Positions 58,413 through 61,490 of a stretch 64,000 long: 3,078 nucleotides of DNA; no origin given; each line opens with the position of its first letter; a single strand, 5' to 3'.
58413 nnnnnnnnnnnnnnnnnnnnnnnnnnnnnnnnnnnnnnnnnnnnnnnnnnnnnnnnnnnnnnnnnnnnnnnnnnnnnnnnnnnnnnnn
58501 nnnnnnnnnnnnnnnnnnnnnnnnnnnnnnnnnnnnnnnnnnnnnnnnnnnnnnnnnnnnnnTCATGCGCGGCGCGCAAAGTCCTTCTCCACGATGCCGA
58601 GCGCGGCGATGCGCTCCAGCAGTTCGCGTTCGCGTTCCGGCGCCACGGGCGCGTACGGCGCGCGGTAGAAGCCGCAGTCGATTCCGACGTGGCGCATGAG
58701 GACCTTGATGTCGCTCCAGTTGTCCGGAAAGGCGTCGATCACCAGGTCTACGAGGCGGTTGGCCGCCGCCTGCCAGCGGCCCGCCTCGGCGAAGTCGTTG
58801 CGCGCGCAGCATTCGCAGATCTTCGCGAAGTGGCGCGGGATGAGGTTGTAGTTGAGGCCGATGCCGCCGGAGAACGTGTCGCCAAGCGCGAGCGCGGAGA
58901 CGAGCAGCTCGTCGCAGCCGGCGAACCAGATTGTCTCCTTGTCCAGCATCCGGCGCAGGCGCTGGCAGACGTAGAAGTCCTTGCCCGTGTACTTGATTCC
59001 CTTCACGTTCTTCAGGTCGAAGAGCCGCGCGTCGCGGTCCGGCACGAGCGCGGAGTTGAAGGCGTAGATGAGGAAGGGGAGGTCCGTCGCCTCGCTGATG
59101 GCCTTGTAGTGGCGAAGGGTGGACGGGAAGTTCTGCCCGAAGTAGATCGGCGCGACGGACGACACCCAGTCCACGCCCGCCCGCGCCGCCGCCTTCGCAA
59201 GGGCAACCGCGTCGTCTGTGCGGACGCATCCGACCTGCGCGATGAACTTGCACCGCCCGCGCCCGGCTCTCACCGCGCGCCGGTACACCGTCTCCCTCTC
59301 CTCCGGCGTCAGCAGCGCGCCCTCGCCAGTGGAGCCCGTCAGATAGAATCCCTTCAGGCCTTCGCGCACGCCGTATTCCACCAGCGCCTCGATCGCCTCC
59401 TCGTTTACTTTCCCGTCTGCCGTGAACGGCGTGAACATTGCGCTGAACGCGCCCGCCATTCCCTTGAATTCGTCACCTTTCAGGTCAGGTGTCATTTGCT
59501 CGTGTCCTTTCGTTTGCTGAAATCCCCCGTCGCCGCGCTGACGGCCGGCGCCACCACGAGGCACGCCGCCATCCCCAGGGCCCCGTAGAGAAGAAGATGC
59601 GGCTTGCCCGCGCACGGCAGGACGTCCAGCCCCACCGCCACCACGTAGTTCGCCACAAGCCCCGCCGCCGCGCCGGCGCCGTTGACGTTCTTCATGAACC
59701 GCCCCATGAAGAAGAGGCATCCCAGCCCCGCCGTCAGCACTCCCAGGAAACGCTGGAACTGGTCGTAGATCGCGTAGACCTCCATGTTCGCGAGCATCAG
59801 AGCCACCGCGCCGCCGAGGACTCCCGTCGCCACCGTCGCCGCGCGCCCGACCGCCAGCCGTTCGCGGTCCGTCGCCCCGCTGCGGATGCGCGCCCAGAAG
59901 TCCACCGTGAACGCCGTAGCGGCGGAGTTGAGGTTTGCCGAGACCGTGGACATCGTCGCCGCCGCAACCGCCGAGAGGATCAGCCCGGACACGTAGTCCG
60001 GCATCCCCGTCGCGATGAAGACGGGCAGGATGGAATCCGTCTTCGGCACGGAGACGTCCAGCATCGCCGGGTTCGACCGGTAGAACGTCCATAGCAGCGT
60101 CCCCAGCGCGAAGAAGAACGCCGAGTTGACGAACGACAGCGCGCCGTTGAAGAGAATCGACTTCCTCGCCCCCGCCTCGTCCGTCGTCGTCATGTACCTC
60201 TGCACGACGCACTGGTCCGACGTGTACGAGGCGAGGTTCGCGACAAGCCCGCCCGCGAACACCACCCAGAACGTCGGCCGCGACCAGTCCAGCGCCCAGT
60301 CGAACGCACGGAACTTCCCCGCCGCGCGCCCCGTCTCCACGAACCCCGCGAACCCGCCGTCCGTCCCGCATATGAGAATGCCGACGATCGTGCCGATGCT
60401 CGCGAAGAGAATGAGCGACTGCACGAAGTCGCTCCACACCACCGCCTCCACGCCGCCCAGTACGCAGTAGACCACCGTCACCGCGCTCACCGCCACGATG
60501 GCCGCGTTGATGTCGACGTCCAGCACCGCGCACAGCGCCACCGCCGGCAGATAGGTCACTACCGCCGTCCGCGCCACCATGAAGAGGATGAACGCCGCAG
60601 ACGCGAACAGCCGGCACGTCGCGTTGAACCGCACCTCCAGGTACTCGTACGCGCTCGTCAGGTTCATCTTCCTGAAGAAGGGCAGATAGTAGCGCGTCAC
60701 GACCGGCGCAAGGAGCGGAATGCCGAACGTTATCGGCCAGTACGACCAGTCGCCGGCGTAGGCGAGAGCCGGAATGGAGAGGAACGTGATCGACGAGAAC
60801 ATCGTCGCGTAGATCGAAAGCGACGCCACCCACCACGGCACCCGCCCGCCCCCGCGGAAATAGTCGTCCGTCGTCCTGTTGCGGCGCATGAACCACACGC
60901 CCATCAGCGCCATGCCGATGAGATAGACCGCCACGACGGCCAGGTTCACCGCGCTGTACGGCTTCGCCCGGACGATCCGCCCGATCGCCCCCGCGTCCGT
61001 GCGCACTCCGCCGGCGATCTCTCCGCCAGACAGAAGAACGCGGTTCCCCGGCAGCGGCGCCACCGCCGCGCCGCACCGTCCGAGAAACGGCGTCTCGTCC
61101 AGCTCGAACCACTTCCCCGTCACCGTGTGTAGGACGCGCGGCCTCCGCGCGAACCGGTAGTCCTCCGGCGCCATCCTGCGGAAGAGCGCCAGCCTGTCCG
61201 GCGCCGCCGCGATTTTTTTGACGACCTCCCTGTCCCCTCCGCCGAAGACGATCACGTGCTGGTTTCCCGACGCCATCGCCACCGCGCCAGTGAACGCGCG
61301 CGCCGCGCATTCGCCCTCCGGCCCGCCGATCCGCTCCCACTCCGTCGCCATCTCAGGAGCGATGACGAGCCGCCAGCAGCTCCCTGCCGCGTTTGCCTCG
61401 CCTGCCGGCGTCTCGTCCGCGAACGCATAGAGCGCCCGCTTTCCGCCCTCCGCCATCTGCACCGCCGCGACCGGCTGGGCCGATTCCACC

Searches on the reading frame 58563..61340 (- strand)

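Call 32: search_protein_families(library=pfam, proteins=[window:58563-61340:-], max_evalue=0.00001)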
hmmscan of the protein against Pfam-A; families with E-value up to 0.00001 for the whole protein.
window:58563-61340:- (925 aa): 1 family
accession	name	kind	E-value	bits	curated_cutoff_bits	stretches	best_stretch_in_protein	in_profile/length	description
PF00701.28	DHDPS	-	1.5e-56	191.7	22.1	1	629-911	3-286/289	Dihydrodipicolinate synthetase family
